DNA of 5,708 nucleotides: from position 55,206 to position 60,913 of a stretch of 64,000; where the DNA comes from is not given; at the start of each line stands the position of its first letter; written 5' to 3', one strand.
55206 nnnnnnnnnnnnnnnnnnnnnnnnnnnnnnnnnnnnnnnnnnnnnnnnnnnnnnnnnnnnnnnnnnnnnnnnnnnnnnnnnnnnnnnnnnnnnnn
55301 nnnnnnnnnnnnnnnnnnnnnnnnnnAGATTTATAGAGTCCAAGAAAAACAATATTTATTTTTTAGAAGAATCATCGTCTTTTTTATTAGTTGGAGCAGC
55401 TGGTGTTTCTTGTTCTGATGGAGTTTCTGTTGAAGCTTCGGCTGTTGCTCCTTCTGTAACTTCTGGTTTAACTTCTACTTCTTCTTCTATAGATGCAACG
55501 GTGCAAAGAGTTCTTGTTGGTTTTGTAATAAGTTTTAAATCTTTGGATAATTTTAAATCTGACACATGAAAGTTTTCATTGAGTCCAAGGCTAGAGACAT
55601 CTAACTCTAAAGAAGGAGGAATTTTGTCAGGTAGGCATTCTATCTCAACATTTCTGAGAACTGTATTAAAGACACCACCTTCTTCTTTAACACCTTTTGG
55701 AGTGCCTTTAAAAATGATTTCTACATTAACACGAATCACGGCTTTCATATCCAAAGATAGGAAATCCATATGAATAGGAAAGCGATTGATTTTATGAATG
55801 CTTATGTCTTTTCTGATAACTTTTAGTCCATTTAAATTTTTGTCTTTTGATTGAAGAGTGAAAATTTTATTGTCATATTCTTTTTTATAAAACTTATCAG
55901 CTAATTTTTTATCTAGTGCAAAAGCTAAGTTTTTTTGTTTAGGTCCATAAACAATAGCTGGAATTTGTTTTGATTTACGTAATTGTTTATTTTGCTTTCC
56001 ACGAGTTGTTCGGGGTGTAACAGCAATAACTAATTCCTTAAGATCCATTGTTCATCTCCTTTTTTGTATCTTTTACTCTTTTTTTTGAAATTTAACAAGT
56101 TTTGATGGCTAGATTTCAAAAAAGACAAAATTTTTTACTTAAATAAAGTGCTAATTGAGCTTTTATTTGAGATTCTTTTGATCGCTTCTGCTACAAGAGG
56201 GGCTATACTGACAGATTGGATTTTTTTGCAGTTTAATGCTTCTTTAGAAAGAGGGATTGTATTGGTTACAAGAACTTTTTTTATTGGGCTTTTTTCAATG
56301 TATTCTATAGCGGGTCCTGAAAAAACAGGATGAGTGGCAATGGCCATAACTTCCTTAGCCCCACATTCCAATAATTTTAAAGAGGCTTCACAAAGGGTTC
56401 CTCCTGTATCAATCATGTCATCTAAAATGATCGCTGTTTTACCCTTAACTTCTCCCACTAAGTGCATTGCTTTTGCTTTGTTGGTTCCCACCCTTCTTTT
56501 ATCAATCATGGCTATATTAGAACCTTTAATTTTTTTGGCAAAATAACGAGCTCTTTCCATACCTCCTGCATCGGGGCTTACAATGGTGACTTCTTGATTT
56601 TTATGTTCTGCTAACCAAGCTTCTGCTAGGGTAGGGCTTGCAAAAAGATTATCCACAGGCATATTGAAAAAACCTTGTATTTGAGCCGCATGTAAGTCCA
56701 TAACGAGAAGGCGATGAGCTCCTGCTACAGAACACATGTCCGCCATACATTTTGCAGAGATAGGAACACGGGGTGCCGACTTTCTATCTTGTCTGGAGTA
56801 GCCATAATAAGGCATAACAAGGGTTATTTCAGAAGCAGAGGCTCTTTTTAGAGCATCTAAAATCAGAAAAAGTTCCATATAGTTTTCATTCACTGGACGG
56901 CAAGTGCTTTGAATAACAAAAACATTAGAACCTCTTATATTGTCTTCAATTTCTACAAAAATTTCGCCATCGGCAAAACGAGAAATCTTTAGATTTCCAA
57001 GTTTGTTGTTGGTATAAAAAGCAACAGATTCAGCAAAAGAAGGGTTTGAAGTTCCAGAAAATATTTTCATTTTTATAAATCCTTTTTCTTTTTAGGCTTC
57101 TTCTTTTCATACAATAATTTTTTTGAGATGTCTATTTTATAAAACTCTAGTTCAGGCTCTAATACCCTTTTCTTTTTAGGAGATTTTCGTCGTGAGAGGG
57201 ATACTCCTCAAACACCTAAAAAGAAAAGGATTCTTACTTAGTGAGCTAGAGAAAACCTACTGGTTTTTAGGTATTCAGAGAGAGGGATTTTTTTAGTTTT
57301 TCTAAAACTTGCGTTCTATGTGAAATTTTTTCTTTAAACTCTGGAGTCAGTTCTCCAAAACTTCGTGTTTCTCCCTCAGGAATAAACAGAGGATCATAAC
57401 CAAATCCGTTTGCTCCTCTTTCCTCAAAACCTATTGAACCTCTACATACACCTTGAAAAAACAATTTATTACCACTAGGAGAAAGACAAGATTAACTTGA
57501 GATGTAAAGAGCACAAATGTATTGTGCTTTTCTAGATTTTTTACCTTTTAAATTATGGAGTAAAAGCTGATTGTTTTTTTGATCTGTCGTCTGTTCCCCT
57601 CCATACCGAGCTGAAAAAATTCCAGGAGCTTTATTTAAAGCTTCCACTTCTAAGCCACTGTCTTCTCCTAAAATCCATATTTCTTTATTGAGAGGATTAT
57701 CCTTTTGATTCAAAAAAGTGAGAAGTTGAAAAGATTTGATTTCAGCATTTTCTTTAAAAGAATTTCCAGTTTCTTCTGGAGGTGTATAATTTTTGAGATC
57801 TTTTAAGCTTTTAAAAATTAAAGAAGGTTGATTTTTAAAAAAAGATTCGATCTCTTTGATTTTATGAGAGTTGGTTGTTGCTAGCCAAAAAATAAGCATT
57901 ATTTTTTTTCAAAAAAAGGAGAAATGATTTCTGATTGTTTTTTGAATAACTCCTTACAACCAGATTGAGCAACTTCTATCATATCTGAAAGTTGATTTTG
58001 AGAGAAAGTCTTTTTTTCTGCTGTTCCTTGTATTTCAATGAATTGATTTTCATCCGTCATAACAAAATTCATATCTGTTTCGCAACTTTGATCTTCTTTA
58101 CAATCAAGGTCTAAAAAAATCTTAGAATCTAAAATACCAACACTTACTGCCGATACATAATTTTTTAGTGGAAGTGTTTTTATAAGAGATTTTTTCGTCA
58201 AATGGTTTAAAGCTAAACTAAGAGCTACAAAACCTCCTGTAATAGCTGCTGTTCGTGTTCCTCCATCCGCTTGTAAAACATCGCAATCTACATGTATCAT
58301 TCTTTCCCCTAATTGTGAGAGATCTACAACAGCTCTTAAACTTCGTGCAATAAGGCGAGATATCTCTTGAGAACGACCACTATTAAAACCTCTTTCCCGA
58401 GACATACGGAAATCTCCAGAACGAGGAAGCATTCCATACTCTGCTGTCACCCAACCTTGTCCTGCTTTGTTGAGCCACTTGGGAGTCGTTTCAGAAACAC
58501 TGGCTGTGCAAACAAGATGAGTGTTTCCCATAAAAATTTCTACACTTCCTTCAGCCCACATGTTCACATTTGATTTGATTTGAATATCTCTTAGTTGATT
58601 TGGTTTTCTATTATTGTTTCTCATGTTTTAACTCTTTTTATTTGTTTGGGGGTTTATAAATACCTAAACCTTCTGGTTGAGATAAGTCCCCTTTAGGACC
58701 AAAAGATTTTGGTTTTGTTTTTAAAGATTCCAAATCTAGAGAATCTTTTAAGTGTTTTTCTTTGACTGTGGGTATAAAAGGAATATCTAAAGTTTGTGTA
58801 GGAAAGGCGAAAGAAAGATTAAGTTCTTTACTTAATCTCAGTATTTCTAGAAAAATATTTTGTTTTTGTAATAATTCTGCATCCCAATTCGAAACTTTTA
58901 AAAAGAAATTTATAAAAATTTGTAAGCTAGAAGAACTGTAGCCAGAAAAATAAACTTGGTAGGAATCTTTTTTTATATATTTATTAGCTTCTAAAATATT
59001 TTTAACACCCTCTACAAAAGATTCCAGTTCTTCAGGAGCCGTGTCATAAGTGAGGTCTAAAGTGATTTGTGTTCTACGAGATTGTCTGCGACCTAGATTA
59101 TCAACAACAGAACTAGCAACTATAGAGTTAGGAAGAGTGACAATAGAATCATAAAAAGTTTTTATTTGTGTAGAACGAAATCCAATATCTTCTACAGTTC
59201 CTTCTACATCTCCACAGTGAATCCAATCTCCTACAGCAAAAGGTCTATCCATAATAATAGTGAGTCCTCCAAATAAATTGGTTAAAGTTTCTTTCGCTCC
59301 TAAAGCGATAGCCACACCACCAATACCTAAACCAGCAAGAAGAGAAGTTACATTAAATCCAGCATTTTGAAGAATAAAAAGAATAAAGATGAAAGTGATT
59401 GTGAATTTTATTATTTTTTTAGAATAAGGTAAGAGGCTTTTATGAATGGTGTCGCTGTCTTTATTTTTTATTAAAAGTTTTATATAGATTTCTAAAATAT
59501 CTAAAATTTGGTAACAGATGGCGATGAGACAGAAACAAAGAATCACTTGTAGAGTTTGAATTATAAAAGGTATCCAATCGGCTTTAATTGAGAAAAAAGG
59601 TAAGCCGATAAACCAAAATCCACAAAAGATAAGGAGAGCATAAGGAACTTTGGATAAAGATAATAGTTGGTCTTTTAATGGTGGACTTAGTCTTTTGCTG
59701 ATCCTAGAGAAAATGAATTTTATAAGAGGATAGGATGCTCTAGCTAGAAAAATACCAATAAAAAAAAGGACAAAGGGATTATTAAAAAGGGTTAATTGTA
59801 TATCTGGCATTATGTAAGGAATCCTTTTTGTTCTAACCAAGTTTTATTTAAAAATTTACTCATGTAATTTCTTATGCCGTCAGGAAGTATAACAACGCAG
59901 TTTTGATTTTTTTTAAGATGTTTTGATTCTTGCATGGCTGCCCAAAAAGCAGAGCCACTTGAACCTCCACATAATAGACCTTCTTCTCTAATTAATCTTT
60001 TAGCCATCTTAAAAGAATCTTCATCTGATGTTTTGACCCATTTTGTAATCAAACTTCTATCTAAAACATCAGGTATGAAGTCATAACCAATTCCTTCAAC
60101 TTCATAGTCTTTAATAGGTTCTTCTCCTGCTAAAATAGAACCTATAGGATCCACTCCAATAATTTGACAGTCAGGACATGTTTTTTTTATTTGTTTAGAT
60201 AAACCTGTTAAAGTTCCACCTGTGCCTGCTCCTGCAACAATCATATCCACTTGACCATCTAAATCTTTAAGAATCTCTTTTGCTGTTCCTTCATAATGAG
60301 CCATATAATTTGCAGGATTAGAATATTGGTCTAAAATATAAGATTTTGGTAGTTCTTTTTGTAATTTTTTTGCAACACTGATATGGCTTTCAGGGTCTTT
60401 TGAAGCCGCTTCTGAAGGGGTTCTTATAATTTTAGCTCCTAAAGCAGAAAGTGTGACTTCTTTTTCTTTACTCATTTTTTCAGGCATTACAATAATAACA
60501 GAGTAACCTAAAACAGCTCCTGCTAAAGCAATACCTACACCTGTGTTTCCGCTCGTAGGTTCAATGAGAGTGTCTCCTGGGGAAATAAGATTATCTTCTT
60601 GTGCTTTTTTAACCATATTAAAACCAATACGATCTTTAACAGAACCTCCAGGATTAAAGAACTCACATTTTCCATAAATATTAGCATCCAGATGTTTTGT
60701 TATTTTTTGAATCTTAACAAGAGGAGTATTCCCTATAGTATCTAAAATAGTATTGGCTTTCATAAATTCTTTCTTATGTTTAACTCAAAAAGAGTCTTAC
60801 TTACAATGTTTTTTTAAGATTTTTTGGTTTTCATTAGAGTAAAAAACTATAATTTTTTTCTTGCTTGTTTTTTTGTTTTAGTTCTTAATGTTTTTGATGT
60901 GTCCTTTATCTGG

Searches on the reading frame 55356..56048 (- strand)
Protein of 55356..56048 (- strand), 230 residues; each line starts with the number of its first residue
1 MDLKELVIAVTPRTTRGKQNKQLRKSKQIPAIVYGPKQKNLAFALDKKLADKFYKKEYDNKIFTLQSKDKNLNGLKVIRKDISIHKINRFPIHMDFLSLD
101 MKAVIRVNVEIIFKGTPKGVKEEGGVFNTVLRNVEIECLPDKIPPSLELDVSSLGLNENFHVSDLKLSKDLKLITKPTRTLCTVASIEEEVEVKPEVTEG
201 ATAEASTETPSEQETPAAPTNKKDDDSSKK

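Call 74: search_protein_families(library=pfam, proteins=[window:55356-56048:-], max_evalue=0.001)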
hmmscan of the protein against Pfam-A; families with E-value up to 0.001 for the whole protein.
window:55356-56048:- (230 aa): 2 families
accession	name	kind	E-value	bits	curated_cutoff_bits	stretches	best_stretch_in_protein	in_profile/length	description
PF14693.11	Ribosomal_TL5_C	-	5.1e-25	88.1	27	1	105-186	2-82/84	Ribosomal protein TL5, C-terminal domain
PF01386.24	Ribosomal_L25p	-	2e-17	63.8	23.6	1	9-96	2-82/82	Ribosomal L25p family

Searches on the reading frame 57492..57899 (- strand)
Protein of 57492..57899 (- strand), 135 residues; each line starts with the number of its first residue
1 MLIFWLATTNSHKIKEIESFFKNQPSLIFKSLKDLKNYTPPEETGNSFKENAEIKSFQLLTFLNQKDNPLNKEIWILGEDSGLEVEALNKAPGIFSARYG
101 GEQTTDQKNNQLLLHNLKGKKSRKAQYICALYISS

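Call 74: search_protein_families(library=pfam, proteins=[window:57492-57899:-], max_evalue=0.001)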
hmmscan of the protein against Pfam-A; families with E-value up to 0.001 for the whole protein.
window:57492-57899:- (135 aa): 1 family
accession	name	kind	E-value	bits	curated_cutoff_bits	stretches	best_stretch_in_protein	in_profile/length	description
PF01725.21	Ham1p_like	-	2.2e-30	106.4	22.5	1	5-133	2-119/186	Ham1 family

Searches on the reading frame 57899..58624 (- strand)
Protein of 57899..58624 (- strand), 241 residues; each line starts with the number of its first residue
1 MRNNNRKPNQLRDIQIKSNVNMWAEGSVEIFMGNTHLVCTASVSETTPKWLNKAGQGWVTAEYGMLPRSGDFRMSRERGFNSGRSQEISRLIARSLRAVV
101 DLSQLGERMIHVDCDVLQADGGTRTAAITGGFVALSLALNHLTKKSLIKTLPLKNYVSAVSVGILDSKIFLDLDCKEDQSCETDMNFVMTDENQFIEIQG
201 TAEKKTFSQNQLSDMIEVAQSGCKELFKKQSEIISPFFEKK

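Call 74: search_protein_families(library=pfam, proteins=[window:57899-58624:-], max_evalue=0.001)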
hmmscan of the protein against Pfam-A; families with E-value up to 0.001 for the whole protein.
window:57899-58624:- (241 aa): 2 families
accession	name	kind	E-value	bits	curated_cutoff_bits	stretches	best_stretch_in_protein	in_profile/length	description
PF01138.27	RNase_PH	-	5.7e-26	91.9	25.5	1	10-138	1-127/130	3' exoribonuclease family, domain 1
PF03725.20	RNase_PH_C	-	2.3e-12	47.1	20.8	1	155-221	1-66/67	3' exoribonuclease family, domain 2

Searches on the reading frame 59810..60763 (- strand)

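Call 74: search_protein_families(library=pfam, proteins=[window:59810-60763:-], max_evalue=0.001)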
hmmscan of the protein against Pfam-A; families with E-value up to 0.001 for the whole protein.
window:59810-60763:- (317 aa): 1 family
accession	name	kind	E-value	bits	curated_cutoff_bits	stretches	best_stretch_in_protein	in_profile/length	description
PF00291.31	PALP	-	4.2e-75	253.2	35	1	7-295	2-295/295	Pyridoxal-phosphate dependent enzyme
